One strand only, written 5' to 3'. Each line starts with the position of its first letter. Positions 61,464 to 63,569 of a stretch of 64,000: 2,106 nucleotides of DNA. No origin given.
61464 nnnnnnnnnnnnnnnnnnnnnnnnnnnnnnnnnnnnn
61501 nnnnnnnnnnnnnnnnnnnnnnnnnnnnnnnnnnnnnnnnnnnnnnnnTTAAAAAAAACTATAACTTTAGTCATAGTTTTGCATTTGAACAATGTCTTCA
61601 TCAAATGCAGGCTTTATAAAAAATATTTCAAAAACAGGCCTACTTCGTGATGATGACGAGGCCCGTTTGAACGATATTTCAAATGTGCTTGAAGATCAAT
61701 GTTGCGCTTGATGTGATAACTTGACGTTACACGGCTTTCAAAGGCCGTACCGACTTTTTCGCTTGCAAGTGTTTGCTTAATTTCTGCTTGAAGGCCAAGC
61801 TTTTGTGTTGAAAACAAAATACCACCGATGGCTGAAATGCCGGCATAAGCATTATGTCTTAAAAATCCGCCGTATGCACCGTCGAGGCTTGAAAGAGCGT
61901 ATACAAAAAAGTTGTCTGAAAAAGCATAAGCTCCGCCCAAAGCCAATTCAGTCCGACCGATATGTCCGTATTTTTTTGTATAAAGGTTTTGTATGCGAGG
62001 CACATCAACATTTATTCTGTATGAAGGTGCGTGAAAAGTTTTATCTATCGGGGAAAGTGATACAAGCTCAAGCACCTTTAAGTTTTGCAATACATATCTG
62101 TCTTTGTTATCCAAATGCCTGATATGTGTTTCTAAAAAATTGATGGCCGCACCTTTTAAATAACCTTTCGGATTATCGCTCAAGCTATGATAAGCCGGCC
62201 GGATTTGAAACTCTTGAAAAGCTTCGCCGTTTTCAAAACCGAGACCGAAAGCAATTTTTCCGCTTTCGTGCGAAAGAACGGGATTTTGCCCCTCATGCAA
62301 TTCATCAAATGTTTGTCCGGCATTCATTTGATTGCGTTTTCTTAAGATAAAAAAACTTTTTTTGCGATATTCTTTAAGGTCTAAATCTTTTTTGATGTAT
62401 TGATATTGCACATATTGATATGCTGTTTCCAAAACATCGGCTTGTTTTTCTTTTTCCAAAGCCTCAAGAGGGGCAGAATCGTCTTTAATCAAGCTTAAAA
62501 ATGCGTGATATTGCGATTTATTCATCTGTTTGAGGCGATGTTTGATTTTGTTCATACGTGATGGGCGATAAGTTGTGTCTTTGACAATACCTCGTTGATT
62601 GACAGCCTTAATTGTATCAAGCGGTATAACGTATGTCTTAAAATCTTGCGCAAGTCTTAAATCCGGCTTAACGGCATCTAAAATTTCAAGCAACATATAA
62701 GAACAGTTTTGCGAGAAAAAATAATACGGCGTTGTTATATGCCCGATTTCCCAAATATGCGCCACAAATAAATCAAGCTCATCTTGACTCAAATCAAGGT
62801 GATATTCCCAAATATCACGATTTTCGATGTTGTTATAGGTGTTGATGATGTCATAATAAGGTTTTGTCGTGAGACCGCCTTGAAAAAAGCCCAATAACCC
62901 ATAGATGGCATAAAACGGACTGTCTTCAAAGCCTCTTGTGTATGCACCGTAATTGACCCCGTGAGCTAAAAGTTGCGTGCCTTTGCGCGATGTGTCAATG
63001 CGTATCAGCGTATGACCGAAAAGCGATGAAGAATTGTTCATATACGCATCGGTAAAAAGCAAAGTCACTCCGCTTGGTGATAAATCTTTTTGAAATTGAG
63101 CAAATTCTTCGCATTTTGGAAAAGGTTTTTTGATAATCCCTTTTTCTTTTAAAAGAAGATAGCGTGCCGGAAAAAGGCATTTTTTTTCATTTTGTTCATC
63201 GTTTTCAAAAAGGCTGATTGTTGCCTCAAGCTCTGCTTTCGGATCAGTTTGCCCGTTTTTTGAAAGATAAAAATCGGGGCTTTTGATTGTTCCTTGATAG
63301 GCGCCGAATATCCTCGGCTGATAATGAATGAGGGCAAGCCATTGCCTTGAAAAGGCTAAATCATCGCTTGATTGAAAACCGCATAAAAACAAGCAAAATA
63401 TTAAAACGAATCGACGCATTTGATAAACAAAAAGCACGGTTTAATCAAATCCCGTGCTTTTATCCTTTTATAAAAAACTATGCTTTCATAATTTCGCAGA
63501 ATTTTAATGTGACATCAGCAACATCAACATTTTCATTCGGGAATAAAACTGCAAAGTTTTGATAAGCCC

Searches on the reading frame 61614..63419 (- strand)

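Call 99: search_protein_families(library=pfam, proteins=[window:61614-63419:-], max_evalue=0.001)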
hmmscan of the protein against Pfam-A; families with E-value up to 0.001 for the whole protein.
window:61614-63419:- (601 aa): 4 families
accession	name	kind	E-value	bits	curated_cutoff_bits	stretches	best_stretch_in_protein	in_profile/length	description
PF13387.12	Lnb_N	-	4e-48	163.7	22.2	1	105-275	1-174/175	Lnb N-terminal periplasmic domain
PF25222.1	DUF7840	-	2.8e-41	142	27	1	378-600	2-224/224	Domain of unknown function (DUF7840)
PF25225.1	DUF7843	-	2.8e-20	73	25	1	20-93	2-79/79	Domain of unknown function (DUF7843)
PF25224.1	DUF7842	-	0.0001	23.4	27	1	282-366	1-88/96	Domain of unknown function (DUF7842)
